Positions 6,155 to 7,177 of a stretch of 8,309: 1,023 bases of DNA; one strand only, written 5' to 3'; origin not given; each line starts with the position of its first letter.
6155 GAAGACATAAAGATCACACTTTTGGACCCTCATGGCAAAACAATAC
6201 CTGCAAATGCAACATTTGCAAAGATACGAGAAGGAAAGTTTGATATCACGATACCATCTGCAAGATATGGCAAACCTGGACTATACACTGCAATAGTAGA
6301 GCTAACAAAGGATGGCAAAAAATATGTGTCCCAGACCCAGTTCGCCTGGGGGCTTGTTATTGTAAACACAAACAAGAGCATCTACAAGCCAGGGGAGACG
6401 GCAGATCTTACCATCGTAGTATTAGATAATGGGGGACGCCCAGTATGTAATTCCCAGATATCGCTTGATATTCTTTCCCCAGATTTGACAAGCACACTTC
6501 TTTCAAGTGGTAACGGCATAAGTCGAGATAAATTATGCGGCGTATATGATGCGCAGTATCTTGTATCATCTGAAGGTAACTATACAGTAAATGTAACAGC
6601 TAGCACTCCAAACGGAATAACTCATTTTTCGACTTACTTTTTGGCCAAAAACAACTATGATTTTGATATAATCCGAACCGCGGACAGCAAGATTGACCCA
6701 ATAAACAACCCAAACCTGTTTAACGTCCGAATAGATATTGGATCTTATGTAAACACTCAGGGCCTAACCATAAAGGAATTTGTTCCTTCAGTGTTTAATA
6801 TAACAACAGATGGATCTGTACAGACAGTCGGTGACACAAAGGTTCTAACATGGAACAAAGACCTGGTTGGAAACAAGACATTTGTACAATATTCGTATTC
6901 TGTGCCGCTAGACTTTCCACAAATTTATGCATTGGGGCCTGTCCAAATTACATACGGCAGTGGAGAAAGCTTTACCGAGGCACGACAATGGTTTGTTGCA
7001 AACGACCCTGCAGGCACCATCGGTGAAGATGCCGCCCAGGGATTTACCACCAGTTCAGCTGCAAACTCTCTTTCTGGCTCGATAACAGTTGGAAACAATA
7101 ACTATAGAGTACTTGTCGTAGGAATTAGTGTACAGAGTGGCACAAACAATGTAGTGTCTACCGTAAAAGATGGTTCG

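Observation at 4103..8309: Largest gene in the window is missing from the ORF track: a 1402+ codon 3'-open ORF for a LamG-containing giant surface protein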

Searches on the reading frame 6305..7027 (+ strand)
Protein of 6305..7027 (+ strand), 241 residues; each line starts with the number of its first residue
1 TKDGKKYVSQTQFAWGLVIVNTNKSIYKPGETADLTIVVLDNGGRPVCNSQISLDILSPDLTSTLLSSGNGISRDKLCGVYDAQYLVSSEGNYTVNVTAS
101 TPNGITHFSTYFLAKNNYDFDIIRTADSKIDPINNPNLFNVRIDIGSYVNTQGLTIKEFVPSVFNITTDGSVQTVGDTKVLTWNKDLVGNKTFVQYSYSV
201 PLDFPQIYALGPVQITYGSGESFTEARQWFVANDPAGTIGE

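Call 49: find_related_loci(query=A4, collection=genome_contigs, flank=10000)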
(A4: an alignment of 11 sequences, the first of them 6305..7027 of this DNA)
Query A4 (241 aa) in genome_contigs; peptide patterns used: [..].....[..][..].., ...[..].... (x = any residue, [..] = any of these).
150 stretches matched a pattern; 103 encode a relative of the query (tblastn E <= 1e-3); the best 80 are kept; 80 distinct loci.
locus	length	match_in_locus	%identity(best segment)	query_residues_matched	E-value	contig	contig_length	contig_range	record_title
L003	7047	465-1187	88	1-241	6e-146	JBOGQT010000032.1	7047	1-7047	MAG: Nitrosotalea sp. isolate TC-S_metawrap_bin.228 k127_799422, whole genome shotgun sequence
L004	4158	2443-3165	85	1-241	5e-145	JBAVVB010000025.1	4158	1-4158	MAG: Nitrosotalea sp. isolate MFD02955_ilm_asm_bin5 k127_65440, whole genome shotgun sequence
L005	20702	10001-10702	63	2-235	7e-105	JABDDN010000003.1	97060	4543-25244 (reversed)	MAG: Thaumarchaeota archaeon isolate BWMinHeated_Nextera61_MAG2 3300020873.a:Ga0207129_1004, whole genome shotgun sequen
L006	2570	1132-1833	65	2-235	2e-108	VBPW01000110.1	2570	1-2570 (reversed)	MAG: Thaumarchaeota archaeon isolate TA_20 14_0927_12_40cm_scaffold_93674, whole genome shotgun sequence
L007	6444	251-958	63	1-236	9e-103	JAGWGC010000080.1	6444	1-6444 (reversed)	MAG: Thaumarchaeota archaeon isolate REEA26 REEA26_80_length_6444_cov_52.950840, whole genome shotgun sequence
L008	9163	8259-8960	64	2-235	3e-103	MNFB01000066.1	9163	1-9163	MAG: Thaumarchaeota archaeon 13_1_40CM_4_38_7 13_1_40cm_4_scaffold_12155, whole genome shotgun sequence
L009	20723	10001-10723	62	1-240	2e-102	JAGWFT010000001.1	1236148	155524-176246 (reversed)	MAG: Thaumarchaeota archaeon isolate REEA16 REEA16_1_length_1236148_cov_8.008758, whole genome shotgun sequence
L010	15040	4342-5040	65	2-235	2e-102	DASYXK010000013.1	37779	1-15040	MAG TPA_asm: Nitrosopumilaceae archaeon isolate SMAG_U6306 k141_548956, whole genome shotgun sequence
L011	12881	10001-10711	63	2-238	4e-102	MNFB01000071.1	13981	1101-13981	MAG: Thaumarchaeota archaeon 13_1_40CM_4_38_7 13_1_40cm_4_scaffold_1652, whole genome shotgun sequence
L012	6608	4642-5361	60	2-241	3e-102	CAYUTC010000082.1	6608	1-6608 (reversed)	MAG TPA_asm: uncultured Nitrosopumilaceae archaeon isolate SRP093762_co1_74 genome assembly, contig: NODE_6381_length_66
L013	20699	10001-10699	64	2-235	1e-101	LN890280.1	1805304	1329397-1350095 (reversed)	Candidatus Nitrosotalea devanaterra genome assembly, chromosome: 1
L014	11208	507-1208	62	2-235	4e-101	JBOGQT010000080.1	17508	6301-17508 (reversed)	MAG: Nitrosotalea sp. isolate TC-S_metawrap_bin.228 k127_3387760, whole genome shotgun sequence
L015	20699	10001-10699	64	2-235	7e-101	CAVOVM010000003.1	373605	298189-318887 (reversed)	MAG: uncultured Nitrososphaerota archaeon isolate MFD00031.bin.1.112 genome assembly, contig: contig_7976, whole genome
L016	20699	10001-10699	64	2-235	1e-100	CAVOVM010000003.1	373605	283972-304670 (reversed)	MAG: uncultured Nitrososphaerota archaeon isolate MFD00031.bin.1.112 genome assembly, contig: contig_7976, whole genome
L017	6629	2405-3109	65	2-237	2e-100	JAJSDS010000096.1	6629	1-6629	MAG: Nitrosotalea sp. isolate sed-bin190 NODE_96_length_6629_cov_12.500458, whole genome shotgun sequence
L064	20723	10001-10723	50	2-241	6e-72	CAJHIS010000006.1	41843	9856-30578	MAG: Candidatus Argoarchaeum ethanivorans isolate gfbio:e3339647-f889-4370-9287-4fb5cb688e4c:AG392D22_GoMArc1 genome ass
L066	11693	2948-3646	51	6-236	7e-71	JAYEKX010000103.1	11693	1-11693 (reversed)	MAG: Candidatus Altiarchaeota archaeon isolate MAG126 MAG126_103, whole genome shotgun sequence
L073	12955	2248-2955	50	2-236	8e-68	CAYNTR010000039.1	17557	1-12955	MAG TPA_asm: uncultured Halobacteria archaeon isolate binchicken_co395_157 genome assembly, contig: NODE_665_length_1755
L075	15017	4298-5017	47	2-238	1e-67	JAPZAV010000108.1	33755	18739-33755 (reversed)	MAG: Candidatus Methanoperedens sp. isolate RifSed_csp2_16ft_3_45_12 RifSed_csp2_16ft_3_scaffold_3935, whole genome shot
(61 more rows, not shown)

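Call 51: search_solved_structures(query=A4, max_evalue=1, show_alignments=2)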
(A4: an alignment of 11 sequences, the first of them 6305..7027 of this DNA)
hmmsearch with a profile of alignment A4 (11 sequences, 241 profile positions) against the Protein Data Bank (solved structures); distinct sequences matched with E-value up to 1: 28.
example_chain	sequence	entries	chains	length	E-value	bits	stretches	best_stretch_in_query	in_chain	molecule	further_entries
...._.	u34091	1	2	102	7.5e-05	25.7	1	21-67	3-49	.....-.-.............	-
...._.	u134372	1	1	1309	0.0011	21.9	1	18-66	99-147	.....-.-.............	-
7von_A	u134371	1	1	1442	0.0012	21.8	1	18-66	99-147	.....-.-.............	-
6tav_A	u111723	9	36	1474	0.0012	21.7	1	18-66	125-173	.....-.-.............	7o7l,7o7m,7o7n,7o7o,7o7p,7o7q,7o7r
2lv4_A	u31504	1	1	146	0.021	17.7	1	21-64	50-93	Putative outer membrane or exported protein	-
7q1y_A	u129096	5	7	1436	0.1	15.4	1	23-105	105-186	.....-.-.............-like protein 1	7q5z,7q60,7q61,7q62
4d94_A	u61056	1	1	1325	0.11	15.4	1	24-68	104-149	Thioester-containing protein 1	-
2pn5_A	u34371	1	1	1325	0.11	15.4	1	24-68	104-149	Thioester-containing protein I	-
4exk_A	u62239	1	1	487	0.13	15.1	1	21-63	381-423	Maltose-binding periplasmic protein, uncharacterized protein chimera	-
1wlh_A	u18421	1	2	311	0.16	14.8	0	37-106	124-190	Gelation factor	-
2ds4_A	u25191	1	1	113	0.22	14.3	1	34-109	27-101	Tripartite motif protein 45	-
9rbo_A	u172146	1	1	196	0.22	14.3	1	18-74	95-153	Complement C3 beta chain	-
2xwb_A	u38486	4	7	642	0.29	13.9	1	18-147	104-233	COMPLEMENT C3B BETA CHAIN | Complement C3f fragment | Complement C3 beta chain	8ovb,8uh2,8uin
2ice_A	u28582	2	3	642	0.29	13.9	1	18-147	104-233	Complement C3 beta chain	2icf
2a73_A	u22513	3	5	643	0.29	13.9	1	18-147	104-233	Complement C3 | Complement Component C3c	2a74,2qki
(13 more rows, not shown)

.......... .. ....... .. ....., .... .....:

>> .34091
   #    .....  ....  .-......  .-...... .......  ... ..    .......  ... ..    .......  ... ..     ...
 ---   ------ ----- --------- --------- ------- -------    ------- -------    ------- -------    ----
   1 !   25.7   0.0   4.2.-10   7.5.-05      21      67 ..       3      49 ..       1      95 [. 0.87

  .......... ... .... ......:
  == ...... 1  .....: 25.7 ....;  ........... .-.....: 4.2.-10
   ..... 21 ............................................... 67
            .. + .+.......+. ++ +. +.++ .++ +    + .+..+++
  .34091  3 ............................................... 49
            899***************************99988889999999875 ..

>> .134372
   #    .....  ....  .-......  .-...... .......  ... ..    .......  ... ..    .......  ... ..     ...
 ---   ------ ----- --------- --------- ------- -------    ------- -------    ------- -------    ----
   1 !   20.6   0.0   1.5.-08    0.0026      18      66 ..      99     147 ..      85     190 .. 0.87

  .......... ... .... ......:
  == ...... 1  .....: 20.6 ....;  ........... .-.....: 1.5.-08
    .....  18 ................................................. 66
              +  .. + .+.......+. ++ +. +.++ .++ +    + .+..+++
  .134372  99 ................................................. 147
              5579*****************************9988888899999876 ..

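Call 74: search_protein_families(library=pfam, proteins=[L075:3305-12268:+, L066:2093-11635:+, L064:9044-13516:+, L073:1414-4488:+], max_evalue=0.001)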
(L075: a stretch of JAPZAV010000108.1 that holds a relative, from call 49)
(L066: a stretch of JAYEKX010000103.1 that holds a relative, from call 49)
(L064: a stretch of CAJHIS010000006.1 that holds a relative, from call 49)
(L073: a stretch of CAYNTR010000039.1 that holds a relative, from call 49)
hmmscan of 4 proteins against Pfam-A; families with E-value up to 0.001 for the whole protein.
L075:3305-12268:+ (2988 aa): 8 families
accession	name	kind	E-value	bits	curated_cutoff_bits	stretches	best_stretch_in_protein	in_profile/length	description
PF14522.11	Cytochrome_C7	-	4.8e-36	122.8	24.8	1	1346-1411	2-67/67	Cytochrome c7 and related cytochrome c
PF22113.1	Mtrc-MtrF_II-IV_dom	-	5.4e-33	114.4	30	5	2361-2567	6-167/176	Outer membrane cytochrome MtrC/MtrF-like, domains II/IV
PF13620.12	CarboxypepD_reg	-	1.2e-22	80.5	32.3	2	914-989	1-81/82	Carboxypeptidase regulatory-like domain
PF13715.12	CarbopepD_reg_2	-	2.3e-21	76.1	32.2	2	915-991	1-78/88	CarboxypepD_reg-like domain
PF14537.11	Cytochrom_c3_2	-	2.1e-20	73.4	25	1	2832-2917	6-78/79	Cytochrome c3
PF01835.25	MG2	-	1.7e-15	57.6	32.8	0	1885-1951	16-85/96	MG2 domain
PF02085.21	Cytochrom_CIII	-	3.8e-06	27.6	22.9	0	2887-2980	24-101/101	Class III cytochrome C family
PF17789.7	MG4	-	0.00097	19.8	24.7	0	352-404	5-57/95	Macroglobulin domain MG4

L066:2093-11635:+ (3181 aa): 1 family
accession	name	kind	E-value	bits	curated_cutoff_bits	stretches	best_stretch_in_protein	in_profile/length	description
PF01835.25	MG2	-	8.2e-07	29.7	32.8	0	305-345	6-46/96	MG2 domain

L064:9044-13516:+ (1491 aa): 1 family
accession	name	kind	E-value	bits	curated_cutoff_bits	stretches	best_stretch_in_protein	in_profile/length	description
PF01835.25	MG2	-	3.1e-11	43.9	32.8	1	340-382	6-48/96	MG2 domain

L073:1414-4488:+ (1025 aa): 1 family
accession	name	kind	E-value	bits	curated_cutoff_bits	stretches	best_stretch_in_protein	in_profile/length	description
PF01835.25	MG2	-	4.4e-14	53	32.8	1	299-342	6-49/96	MG2 domain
